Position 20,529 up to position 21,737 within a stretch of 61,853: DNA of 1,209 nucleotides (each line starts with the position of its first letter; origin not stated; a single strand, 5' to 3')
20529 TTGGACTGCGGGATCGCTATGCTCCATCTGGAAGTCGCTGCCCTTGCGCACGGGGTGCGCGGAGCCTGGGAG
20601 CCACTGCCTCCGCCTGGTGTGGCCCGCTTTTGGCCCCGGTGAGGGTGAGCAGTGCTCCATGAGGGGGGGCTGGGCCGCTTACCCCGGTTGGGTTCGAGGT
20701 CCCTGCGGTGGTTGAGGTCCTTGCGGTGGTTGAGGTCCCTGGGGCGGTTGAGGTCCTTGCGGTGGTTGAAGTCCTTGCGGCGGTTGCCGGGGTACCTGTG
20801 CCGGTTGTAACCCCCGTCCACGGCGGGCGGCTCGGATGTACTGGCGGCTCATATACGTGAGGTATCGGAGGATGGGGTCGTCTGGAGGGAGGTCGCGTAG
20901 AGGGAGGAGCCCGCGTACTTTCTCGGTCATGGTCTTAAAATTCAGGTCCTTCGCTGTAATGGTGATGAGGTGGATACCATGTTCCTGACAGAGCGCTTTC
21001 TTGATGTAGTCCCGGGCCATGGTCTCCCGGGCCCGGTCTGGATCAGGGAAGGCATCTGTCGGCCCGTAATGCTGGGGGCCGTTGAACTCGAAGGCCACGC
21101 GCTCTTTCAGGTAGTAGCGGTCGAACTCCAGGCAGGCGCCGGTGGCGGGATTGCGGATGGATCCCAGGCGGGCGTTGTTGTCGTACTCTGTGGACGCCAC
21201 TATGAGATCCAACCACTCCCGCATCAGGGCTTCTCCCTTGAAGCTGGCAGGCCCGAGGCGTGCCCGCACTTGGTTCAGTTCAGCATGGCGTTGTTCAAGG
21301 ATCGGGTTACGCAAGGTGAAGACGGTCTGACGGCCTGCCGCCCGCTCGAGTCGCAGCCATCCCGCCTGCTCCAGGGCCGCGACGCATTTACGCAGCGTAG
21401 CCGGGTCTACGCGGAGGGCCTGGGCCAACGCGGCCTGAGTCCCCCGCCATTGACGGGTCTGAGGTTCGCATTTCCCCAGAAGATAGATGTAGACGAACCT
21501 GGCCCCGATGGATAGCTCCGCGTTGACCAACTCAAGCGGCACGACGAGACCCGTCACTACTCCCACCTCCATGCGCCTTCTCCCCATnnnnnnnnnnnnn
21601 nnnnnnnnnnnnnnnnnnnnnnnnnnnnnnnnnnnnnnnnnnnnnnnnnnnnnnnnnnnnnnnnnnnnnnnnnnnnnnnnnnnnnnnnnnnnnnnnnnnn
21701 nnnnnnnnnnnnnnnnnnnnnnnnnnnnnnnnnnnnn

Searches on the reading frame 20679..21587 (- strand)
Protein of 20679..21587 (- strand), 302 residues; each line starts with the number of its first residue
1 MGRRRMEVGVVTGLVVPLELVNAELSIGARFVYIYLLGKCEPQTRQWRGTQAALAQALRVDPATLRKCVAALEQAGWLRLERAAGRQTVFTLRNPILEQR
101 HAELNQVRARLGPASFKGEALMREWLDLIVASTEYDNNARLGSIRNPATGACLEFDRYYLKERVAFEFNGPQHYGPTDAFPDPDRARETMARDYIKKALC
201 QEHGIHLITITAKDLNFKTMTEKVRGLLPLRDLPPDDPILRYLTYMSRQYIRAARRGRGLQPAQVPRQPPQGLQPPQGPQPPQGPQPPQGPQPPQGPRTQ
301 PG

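Call 14: search_protein_families(library=pfam, proteins=[window:20679-21587:-], max_evalue=0.01)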
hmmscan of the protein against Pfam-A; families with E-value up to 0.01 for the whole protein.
window:20679-21587:- (302 aa): 3 families
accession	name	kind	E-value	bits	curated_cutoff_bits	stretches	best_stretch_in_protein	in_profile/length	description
PF12802.13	MarR_2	-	0.00046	20.7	27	1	50-85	22-57/61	MarR family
PF01047.28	MarR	-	0.0042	17.4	24.6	1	50-79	19-48/59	MarR family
PF13412.12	HTH_24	-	0.0092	16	21.9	0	50-79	19-48/48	Winged helix-turn-helix DNA-binding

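Call 29: search_protein_families(library=ncbifam, proteins=[window:20679-21587:-], max_evalue=0.1)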
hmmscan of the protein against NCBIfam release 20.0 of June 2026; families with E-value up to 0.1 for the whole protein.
window:20679-21587:- (302 aa): 4 families
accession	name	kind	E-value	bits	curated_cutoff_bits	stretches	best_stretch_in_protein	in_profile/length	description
TIGR02325.1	C_P_lyase_phnF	equivalog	0.014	14.9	156.8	1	52-85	36-69/238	phosphonate metabolism transcriptional regulator PhnF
NF045593.1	bilirub_TF_BilQ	equivalog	0.029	14.1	125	1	22-87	25-85/135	bilirubin utilization transcriptional regulator BilQ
TIGR02277.1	PaaX_trns_reg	equivalog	0.059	12.9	264.55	1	47-94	19-65/279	phenylacetic acid degradation operon negative regulatory protein PaaX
NF053777.1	Saro0803TransReg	equivalog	0.081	12.6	200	0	50-92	53-97/140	Saro_0803 family transcriptional regulator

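Call 30: search_solved_structures(query=window:20679-21587:-, max_evalue=1)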
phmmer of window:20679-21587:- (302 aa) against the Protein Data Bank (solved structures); distinct sequences matched with E-value up to 1: 4.
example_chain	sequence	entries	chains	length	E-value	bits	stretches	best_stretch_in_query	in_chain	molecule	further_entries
8r57_M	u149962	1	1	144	0.63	12.8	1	192-212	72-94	40S ribosomal protein S12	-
8a39_AP1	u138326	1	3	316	0.68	12.7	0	46-127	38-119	DNA-binding transcriptional repressor of phenylacetic acid degradation, aryl-CoA responsiv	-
4v7e_BM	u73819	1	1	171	0.77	12.5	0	192-212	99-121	40S ribosomal protein S12E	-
5hlh_A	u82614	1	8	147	0.99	12.1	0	53-108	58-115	MarR family transcriptional regulator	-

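Call 34: find_homologous_proteins(query=window:20679-21587:-)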
Query window:20679-21587:- (302 aa): 78 proteins with E <= 0.001 among 8000 candidates.
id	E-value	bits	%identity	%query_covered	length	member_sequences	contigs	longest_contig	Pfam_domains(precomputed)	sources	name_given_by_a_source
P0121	1.1e-133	464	76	90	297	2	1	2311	PF13730.13,PF00392.28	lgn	-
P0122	1.5e-133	463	71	97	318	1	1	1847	-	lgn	-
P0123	4.1e-118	412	69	92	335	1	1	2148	PF13730.13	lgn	-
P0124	1.3e-93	332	60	81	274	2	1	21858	-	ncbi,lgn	ncbi:MAG: hypothetical protein AB1503_09325 [Bacillota bacterium]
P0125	1.1e-86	309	57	81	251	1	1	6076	-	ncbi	-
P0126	5.2e-80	287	55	80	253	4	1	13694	-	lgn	-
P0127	4.2e-75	271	50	84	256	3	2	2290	-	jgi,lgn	-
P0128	4.0e-74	268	49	87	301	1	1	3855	-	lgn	-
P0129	3.1e-73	265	51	82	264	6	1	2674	PF00392.28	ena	-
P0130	4.3e-67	245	47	85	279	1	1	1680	-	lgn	-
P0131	2.6e-66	242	60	63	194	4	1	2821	-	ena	-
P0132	4.6e-63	232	43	85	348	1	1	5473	PF13730.13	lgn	-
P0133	3.3e-61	226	45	81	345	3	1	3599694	PF13730.13,PF07848.19,PF01726.23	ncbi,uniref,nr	ncbi:hypothetical protein caldi_31780 [Caldinitratiruptor microaerophilus]|uniref:Uncharacterized pr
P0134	1.1e-56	211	43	81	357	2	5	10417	PF13730.13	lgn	-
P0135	4.4e-53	199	45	80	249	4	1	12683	-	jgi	-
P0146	3.4e-47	180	43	77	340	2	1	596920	PF13730.13,PF13545.13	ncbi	-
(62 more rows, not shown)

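Call 35: find_encoding_contigs(protein=P0121, flank=10000, max_places=4)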
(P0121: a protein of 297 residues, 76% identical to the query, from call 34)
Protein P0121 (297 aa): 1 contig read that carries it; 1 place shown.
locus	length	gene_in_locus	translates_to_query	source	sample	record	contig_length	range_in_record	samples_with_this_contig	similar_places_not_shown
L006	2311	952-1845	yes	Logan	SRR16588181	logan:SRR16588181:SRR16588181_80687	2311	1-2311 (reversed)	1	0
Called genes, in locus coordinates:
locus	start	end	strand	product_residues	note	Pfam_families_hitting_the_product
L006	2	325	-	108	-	?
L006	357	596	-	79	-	-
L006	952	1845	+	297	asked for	PF13730:HTH_36 (weak), PF00392:GntR (faint)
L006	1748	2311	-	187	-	?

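Call 36: find_encoding_contigs(protein=P0122, flank=10000, max_places=4)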
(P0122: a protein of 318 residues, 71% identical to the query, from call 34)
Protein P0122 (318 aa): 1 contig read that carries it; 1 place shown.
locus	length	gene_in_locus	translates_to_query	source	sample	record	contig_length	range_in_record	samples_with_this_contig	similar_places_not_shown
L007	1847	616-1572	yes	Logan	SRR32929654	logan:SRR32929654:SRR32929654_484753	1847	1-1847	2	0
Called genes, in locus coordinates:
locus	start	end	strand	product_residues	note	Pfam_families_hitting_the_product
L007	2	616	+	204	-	?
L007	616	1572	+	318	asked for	-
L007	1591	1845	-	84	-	?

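Call 37: find_encoding_contigs(protein=P0124, flank=10000, max_places=4)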
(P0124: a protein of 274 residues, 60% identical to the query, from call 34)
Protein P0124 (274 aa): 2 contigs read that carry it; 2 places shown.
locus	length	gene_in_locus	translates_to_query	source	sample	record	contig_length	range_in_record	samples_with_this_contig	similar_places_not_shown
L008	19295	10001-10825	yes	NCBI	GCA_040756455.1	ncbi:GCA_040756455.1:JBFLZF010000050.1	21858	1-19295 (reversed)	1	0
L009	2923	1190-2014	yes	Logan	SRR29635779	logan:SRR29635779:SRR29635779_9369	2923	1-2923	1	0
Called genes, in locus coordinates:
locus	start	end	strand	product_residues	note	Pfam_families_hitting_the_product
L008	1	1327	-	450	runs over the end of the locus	PF00202:Aminotran_3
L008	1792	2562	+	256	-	-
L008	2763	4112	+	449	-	PF12832:MFS_1_like, PF00083:Sugar_tr (faint), PF05977:MFS_3 (weak), PF07690:MFS_1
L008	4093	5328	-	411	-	PF04972:BON, PF06347:SH3_4 (faint), PF08239:SH3_3 (weak), PF18348:SH3_16, PF23795:SH3_YKFC_2nd (weak), PF00877:NLPC_P60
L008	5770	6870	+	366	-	PF03966:Trm112p (weak), PF08241:Methyltransf_11, PF13649:Methyltransf_25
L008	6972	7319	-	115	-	PF12675:DUF3795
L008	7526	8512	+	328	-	PF24741:AlkZ-rel, PF12802:MarR_2 (faint)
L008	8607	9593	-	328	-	PF00291:PALP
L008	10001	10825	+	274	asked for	-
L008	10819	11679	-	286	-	PF14512:TM1586_NiRdase, PF00881:Nitroreductase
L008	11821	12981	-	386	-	PF00248:Aldo_ket_red, PF13187:Fer4_9, PF13534:Fer4_17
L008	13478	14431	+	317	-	PF00899:ThiF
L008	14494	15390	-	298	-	PF06267:DUF1028, PF08823:PG_binding_2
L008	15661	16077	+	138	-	PF00293:NUDIX, PF14815:NUDIX_4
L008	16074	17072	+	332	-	PF01909:NTP_transf_2 (weak), PF13427:AadA_C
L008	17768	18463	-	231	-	PF06940:DUF1287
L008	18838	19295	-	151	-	PF00107:ADH_zinc_N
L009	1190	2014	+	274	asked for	-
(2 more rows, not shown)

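Call 45: find_related_loci(query=A3, collection=genome_contigs, flank=4000)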
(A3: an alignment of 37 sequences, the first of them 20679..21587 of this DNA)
Query A3 (302 aa) in genome_contigs; peptide patterns used: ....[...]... (x = any residue, [..] = any of these).
127 stretches matched a pattern; 116 encode a relative of the query (tblastn E <= 1e-3); the best 80 are kept; 80 distinct loci.
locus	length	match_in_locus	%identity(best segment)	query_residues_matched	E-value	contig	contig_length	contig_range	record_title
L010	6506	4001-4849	44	17-288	2e-65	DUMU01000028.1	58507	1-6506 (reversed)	MAG TPA_asm: Bacillota bacterium isolate AS04akNAM_94 16612_AS04, whole genome shotgun sequence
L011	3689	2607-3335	46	17-259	1e-60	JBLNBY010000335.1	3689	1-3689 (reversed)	MAG: Bacteroidota bacterium isolate MAG139 PRJNA950955_bin45_renamed_334, whole genome shotgun sequence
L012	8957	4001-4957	39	17-298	3e-56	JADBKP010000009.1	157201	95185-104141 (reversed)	MAG: Limnochordales bacterium isolate Bu89 bin.89_contig9, whole genome shotgun sequence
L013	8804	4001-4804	42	17-259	2e-55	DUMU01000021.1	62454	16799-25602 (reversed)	MAG TPA_asm: Bacillota bacterium isolate AS04akNAM_94 12853_AS04, whole genome shotgun sequence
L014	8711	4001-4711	43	16-251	1e-54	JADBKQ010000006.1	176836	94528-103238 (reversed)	MAG: Limnochordaceae bacterium isolate Bu26 bin.26_contig6, whole genome shotgun sequence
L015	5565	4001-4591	47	64-260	5e-51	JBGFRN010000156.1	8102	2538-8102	MAG: Bacillota bacterium isolate BA1A45.2019.Bin.119 NODE_10210_length_8102_cov_1.702168, whole genome shotgun sequence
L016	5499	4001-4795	39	14-243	1e-50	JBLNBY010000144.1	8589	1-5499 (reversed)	MAG: Bacteroidota bacterium isolate MAG139 PRJNA950955_bin45_renamed_143, whole genome shotgun sequence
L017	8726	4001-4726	42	16-256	9e-49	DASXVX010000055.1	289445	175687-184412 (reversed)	MAG TPA_asm: Symbiobacteriaceae bacterium isolate SMAG_U4756 k141_27832, whole genome shotgun sequence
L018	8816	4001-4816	40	14-290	1e-48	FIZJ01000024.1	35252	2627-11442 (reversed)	uncultured Clostridia bacterium genome assembly, contig: 1582, whole genome shotgun sequence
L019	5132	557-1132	45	63-254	9e-46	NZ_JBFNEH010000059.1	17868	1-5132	MAG: Symbiobacterium sp. isolate AA23 NODE_1224_length_17868_cov_5.050525, whole genome shotgun sequence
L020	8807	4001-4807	39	20-287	1e-44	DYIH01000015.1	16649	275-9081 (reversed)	MAG TPA_asm: Thermaerobacter marianensis isolate TT109_2_68_7 Afr_mines_TT109_797_length_16649_cov_2_873147, whole genom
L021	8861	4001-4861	35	14-275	2e-43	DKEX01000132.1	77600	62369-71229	MAG TPA_asm: Firmicutes bacterium UBA6811 UBA6811_contig_9102, whole genome shotgun sequence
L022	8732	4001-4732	39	14-257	2e-43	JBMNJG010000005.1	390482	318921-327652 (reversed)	MAG: Limnochordia bacterium isolate SBF912LR0HQ0069 contig_3418, whole genome shotgun sequence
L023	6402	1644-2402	36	14-257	2e-43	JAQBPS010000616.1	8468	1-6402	MAG: Bacillota bacterium isolate RYN_353 scaffold_1733992, whole genome shotgun sequence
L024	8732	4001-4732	40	14-257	2e-43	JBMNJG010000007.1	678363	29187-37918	MAG: Limnochordia bacterium isolate SBF912LR0HQ0069 contig_39700, whole genome shotgun sequence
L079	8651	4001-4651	36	16-231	6e-33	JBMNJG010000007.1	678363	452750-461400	MAG: Limnochordia bacterium isolate SBF912LR0HQ0069 contig_39700, whole genome shotgun sequence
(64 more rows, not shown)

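Call 56: find_encoding_contigs(protein=P0123, flank=10000, max_places=4)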
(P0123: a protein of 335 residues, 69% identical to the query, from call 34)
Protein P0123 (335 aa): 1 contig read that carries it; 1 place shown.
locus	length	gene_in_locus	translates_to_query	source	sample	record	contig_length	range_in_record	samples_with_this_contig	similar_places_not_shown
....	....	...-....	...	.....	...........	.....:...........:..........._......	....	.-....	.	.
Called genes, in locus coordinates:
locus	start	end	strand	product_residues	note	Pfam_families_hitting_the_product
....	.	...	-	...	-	?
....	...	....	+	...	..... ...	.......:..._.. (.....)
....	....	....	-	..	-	?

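Call 57: find_encoding_contigs(protein=P0126, flank=10000, max_places=4)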
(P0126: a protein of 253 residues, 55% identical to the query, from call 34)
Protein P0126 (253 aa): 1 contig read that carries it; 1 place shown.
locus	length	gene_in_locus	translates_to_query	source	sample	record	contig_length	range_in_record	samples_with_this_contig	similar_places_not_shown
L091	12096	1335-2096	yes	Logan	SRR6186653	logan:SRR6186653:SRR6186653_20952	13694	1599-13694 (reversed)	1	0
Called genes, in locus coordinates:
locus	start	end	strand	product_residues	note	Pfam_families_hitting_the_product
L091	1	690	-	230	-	?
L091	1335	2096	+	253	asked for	-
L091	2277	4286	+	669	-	PF00724:Oxidored_FMN, PF01262:AlaDh_PNT_C (faint), PF07992:Pyr_redox_2, PF12831:FAD_oxidored (weak), PF13450:NAD_binding_8 (weak), PF13738:Pyr_redox_3 (weak), PF00070:Pyr_redox, PF01266:DAO (weak), +5 more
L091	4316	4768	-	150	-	PF01022:HTH_5 (weak), PF01047:MarR (weak), PF12840:HTH_20, PF13404:HTH_AsnC-type, PF13412:HTH_24, PF24034:DUF7343 (weak), PF08279:HTH_11, PF01037:AsnC_trans_reg, +2 more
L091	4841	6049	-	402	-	PF03435:Sacchrp_dh_NADP, PF16653:Sacchrp_dh_C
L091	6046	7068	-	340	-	PF02653:BPD_transp_2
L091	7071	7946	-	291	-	PF02653:BPD_transp_2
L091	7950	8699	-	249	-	PF13476:AAA_23 (faint), PF00005:ABC_tran, PF13304:AAA_21 (faint)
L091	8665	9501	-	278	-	PF00005:ABC_tran, PF13304:AAA_21 (faint)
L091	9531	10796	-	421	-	PF13433:Peripla_BP_5, PF13458:Peripla_BP_6, PF01094:ANF_receptor, PF13433:Peripla_BP_5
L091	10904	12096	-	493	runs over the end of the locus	PF00171:Aldedh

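Call 62: predict_structure(alignment_id=A3)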
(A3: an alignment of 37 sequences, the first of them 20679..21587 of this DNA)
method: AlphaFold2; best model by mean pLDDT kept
length: 302 residues; sequences in the alignment: 37
mean_pLDDT: 88.6   pTM: 0.79
mean pLDDT of the five models: 88.6, 88.2, 87.9, 87.8, 87.4
residues with pLDDT >= 90: 235; 70-90: 13; 50-70: 40; < 50: 14
segments of 3 or more residues with pLDDT < 50: 6-10, 271-275
pLDDT, mean of each block of 10 residues (from residue 1): 48 83 97 97 96 98 98 98 96 97 98 96 98 98 93 96 97 89 94 96 98 98 98 96 98 82 54 49 62 66 53
secondary structure, 60 per line:
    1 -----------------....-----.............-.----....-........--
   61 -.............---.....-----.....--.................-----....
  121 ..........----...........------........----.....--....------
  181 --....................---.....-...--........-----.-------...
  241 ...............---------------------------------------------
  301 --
elements in order: H18-21 H27-39 E46-49 H51-58 H62-74 E78-82 E88-92 H95-111 H117-129 E135-145 E152-159 E164-168 H171-174 H183-202 E206-210 H217-224 H238-255

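Call 65: fold_search(model_id=the predicted structure, library=pdb)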
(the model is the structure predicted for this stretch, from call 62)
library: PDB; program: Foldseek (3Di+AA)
matches with E <= 10: 1586; with E <= 0.001: 0
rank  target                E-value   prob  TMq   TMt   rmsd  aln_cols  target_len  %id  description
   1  7nvs_W                2.4e-03  0.94  0.20  0.31  16.5       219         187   15  RNA polymerase II core pre-initiation complex with closed promoter DNA in proximal position (released 2021-05-05)
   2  4yif_C                3.2e-03  1.00  0.21  0.44  10.9       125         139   19  Crystal structure of Rv0880 (released 2015-06-10)
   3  5whm_B                3.4e-03  0.85  0.19  0.22  20.9       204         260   16  Crystal Structure of IclR Family Transcriptional Regulator from Brucella abortus (released 2017-08-23)
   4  2g7u_B                4.6e-03  0.87  0.18  0.21  19.6       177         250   15  2.3 A structure of putative catechol degradative operon regulator from Rhodococcus sp. RHA1 (released 2006-04-04)
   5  3r0a_A                5.5e-03  1.00  0.21  0.48   7.0        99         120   16  Possible transcriptional regulator from Methanosarcina mazei Go1 (gi 21227196) (released 2011-03-23)
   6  5bpd_B                5.5e-03  0.90  0.22  0.24  20.5       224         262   14  Structure of TrmBL2, an archaeal chromatin protein, shows a novel mode of DNA binding. (released 2015-09-02)
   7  4pql_B                6.2e-03  1.00  0.25  0.54   6.9       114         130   17  N-Terminal domain of DNA binding protein (released 2014-06-11)
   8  5box_A                6.2e-03  0.93  0.22  0.24  20.5       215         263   16  Structure of TrmBL2, an archaeal chromatin protein, shows a novel mode of DNA binding. (released 2015-09-02)
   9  5jls                  6.9e-03  1.00  0.20  0.43   9.6       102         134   24  Crystal Structure of Adhesin competence repressor (AdcR) from Streptococcus pyogenes (C-terminally His tagged) (released 2017-05-03)
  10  5iy6_Q                7.8e-03  0.90  0.21  0.33  16.5       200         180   12  Human holo-PIC in the closed state (released 2016-05-18)
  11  4pt7_B                8.3e-03  1.00  0.25  0.53   6.8       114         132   17  Structure of initiator (released 2014-06-25)
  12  5gpy_A                8.8e-03  0.87  0.20  0.33  17.8       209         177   15  Crystal structure of the human TFIIE complex (released 2016-11-02)
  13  8ejv_B                8.8e-03  0.87  0.18  0.21  17.8       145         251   16  The crystal structure of Pseudomonas putida PcaR in complex with succinate (released 2024-03-20)
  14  3r4k_A                9.3e-03  0.96  0.19  0.22  11.9       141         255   13  Crystal structure of a putative ICLR transcriptional regulator (TM1040_3717) from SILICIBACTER SP. TM1040 at 2.46 A re (released 2011-04-13)
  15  7o72_W                9.9e-03  0.89  0.23  0.23  18.7       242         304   11  Yeast RNA polymerase II transcription pre-initiation complex with closed promoter DNA (released 2021-06-16)
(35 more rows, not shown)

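Call 66: search_protein_families(library=pfam, alignment_id=A3, max_evalue=5)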
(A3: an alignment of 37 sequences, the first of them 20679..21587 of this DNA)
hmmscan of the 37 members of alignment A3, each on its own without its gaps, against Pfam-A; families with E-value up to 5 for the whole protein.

A. member 1, window:20679-21587:- (302 aa): 10 families
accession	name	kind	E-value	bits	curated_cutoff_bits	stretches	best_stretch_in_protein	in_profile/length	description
PF12802.13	MarR_2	-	0.00046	20.7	27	1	50-85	22-57/61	MarR family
PF01047.28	MarR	-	0.0042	17.4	24.6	1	50-79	19-48/59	MarR family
PF13412.12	HTH_24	-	0.0092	16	21.9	1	50-79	19-48/48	Winged helix-turn-helix DNA-binding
PF13730.12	HTH_36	-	0.031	14.5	25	1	24-78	2-55/55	Helix-turn-helix domain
PF00392.27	GntR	-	0.057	13.5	27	1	51-83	27-59/64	Bacterial regulatory proteins, gntR family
PF13545.12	HTH_Crp_2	-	0.063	13.7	27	1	49-82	23-55/70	Crp-like helix-turn-helix domain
PF09339.16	HTH_IclR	-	0.09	13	22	1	50-79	20-49/52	IclR helix-turn-helix domain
PF10881.14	DUF2726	-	0.16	12.1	24.7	1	167-214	76-112/126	Protein of unknown function (DUF2726)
PF02082.26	Rrf2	-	0.21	12.2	30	1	51-82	26-57/132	Iron-dependent Transcriptional regulator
PF01325.25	Fe_dep_repress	-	0.28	11.9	26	1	52-81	26-55/60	Iron dependent repressor, N-terminal DNA binding domain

B. families by the number of members that match (of 37 scanned): 57 families (the first 25 are shown)
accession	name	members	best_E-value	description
PF13730.12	HTH_36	36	2.3e-12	Helix-turn-helix domain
PF00392.27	GntR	25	3.4e-08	Bacterial regulatory proteins, gntR family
PF13545.12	HTH_Crp_2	25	2.3e-07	Crp-like helix-turn-helix domain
PF25213.1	HVO_A0261_N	24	1.1e-05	HVO_A0261 N-terminal domain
PF12802.13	MarR_2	23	3e-08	MarR family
PF09339.16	HTH_IclR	22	4.2e-06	IclR helix-turn-helix domain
PF13412.12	HTH_24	18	6.1e-05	Winged helix-turn-helix DNA-binding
PF01047.28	MarR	17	8.4e-06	MarR family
PF01978.25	TrmB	12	0.00074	Sugar-specific transcriptional regulator TrmB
PF10881.14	DUF2726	10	0.014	Protein of unknown function (DUF2726)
PF07848.18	PaaX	9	6.6e-07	PaaX-like protein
PF08279.18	HTH_11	8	0.00019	HTH domain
PF02082.26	Rrf2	6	0.00015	Iron-dependent Transcriptional regulator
PF03965.22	Penicillinase_R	6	0.00086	Penicillinase repressor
PF13551.12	HTH_29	6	0.0098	Winged helix-turn helix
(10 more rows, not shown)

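Call 74: search_solved_structures(query=A3, max_evalue=10)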
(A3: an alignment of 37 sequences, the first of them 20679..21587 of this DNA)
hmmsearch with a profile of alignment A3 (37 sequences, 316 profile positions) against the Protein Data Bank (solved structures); distinct sequences matched with E-value up to 10: 71 (the best 60 are shown).
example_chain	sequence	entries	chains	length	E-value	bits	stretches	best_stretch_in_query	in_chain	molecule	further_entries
5hlh_A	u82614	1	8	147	7.8e-05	25.5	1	83-161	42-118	MarR family transcriptional regulator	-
5hlg_A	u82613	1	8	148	7.9e-05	25.5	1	83-161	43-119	MarR family transcriptional regulator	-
5hli_A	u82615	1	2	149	7.9e-05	25.5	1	83-161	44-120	MarR family transcriptional regulator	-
4hbl_A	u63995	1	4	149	0.00011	25.1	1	99-161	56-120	Transcriptional regulator, MarR family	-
4ev0_A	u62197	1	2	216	0.00013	24.8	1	61-132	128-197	Transcription regulator, Crp family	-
3zpl_A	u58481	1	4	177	0.0023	20.6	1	81-140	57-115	PUTATIVE MARR-FAMILY TRANSCRIPTIONAL REPRESSOR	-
3tgn_A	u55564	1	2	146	0.0026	20.5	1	97-151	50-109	Adc operon repressor AdcR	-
4cyd_A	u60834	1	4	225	0.0044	19.7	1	95-133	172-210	PROBABLE TRANSCRIPTION REGULATOR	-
4byy_A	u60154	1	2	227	0.0045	19.7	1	95-133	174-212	TRANSCRIPTIONAL REGULATOR, CRP/FNR FAMILY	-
3r6s_A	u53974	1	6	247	0.0052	19.5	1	95-133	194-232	transcription regulator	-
4p9u_E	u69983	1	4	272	0.0063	19.2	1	100-136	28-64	Fatty acid metabolism regulator protein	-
8y3z_A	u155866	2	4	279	0.0064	19.2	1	100-136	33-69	Fatty acid metabolism regulator protein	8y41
4p96_A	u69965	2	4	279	0.0064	19.2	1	100-136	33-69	Fatty acid metabolism regulator protein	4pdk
1hw1_A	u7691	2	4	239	0.0067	19.1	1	100-135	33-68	FATTY ACID METABOLISM REGULATOR PROTEIN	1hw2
1e2x_A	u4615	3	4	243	0.0069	19.1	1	100-135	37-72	FATTY ACID METABOLISM REGULATOR PROTEIN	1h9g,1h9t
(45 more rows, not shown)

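Call 105: search_protein_families(library=padloc, proteins=[window:20679-21587:-, P0133, P0146, L079:3695-4777:+], max_evalue=0.01)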
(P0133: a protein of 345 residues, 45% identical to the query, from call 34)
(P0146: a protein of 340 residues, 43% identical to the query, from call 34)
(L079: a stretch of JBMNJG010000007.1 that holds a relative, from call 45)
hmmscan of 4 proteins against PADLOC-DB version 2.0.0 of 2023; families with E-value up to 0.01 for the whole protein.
window:20679-21587:- (302 aa): 0 families

P0133 (345 aa): 1 family
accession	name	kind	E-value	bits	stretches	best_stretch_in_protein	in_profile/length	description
PDLC01438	Csa3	-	0.0025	15.9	0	37-78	167-204/305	"CAS-I,CAS-II,CAS-III,CAS-IV,CAS-V,CAS-VI; associated_signaling"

P0146 (340 aa): 1 family
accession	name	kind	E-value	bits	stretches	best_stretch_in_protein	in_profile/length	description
PDLC04368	PDC-M05A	-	0.0013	16.6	0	122-165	23-66/201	-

L079:3695-4777:+ (360 aa): 3 families
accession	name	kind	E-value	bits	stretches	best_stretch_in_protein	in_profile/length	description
PDLC04133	mad1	-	0.00087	17.5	0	48-71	3-26/60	mads_1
PDLC01438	Csa3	-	0.0011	17.1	0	116-260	150-223/305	"CAS-I,CAS-II,CAS-III,CAS-IV,CAS-V,CAS-VI; associated_signaling"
PDLC03963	SoFic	-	0.0071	13.8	0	118-174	296-345/361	-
